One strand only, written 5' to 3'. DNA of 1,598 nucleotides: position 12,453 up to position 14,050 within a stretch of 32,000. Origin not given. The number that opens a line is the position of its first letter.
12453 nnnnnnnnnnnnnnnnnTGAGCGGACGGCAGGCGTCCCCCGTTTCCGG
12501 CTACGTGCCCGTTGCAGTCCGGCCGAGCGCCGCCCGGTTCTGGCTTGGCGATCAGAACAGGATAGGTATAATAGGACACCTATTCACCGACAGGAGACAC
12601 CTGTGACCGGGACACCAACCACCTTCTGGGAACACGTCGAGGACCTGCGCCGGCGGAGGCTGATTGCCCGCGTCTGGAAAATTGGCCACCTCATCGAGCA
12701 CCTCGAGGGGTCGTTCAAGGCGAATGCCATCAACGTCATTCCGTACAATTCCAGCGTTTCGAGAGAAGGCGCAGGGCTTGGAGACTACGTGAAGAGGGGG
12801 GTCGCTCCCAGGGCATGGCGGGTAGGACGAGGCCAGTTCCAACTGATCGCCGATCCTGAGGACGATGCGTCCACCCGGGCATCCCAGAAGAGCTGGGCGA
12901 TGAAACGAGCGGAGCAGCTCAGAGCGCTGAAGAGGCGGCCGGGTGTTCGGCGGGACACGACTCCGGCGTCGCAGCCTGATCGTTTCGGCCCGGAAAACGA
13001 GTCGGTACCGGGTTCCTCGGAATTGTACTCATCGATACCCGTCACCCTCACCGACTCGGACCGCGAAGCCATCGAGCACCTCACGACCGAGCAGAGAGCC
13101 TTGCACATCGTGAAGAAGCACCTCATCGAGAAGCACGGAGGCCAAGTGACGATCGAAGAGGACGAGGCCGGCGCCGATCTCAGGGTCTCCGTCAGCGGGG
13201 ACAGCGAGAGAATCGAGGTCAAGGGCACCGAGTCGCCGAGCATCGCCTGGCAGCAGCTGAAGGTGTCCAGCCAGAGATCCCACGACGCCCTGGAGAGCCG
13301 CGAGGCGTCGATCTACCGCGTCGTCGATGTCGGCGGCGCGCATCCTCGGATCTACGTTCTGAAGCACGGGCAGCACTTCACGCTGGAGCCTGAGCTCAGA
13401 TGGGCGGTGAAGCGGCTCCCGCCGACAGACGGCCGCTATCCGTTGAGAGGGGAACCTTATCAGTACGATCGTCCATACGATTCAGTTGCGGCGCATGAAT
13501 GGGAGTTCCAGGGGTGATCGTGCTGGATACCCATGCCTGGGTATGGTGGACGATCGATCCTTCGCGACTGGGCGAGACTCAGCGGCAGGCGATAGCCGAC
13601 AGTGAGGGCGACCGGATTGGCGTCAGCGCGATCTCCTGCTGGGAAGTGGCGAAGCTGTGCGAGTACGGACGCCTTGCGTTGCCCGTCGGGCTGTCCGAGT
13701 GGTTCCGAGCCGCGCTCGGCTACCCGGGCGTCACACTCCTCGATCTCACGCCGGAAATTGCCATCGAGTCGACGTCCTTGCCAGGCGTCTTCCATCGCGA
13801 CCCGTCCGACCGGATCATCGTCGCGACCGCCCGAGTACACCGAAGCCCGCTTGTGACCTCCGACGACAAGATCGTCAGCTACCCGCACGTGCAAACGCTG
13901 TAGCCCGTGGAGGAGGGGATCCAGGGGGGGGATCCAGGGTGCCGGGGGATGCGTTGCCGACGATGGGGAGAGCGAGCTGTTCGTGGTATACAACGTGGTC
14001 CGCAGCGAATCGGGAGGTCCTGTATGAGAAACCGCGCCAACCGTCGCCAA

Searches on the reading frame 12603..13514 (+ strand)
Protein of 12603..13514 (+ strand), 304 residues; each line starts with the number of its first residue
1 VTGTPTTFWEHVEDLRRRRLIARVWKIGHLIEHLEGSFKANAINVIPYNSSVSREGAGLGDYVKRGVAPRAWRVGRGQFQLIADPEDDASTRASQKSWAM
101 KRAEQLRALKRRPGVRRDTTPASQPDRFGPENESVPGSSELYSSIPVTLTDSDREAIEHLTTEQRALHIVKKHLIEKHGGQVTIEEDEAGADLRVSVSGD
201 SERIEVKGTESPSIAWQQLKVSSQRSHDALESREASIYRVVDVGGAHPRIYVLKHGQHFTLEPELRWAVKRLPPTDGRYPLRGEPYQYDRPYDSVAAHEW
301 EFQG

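Call 65: search_protein_families(library=padloc, proteins=[window:12603-13514:+], max_evalue=0.001)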
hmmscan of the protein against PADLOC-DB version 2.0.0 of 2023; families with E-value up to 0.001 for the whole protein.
window:12603-13514:+ (304 aa): 0 families

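Call 66: search_protein_families(library=pfam, proteins=[window:12603-13514:+], max_evalue=0.001)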
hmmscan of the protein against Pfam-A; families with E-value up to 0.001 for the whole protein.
window:12603-13514:+ (304 aa): 1 family
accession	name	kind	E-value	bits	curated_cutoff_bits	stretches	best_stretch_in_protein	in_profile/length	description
PF13020.12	NOV_C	-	0.00029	21.3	22.1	1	163-251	2-89/91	Protein NO VEIN, C-terminal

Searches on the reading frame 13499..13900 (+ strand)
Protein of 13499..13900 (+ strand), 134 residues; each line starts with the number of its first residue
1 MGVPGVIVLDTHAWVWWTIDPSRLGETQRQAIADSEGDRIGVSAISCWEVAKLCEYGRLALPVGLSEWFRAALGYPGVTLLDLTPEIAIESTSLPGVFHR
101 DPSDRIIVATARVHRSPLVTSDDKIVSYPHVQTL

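Call 65: search_protein_families(library=padloc, proteins=[window:13499-13900:+], max_evalue=0.001)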
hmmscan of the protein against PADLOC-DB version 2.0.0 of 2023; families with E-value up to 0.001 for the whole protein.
window:13499-13900:+ (134 aa): 0 families

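Call 66: search_protein_families(library=pfam, proteins=[window:13499-13900:+], max_evalue=0.001)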
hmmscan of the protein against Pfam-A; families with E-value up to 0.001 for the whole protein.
window:13499-13900:+ (134 aa): 1 family
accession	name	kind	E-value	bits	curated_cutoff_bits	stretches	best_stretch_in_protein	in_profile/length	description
PF01850.27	PIN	-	7e-16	59.4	23.6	1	7-127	1-116/120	PIN domain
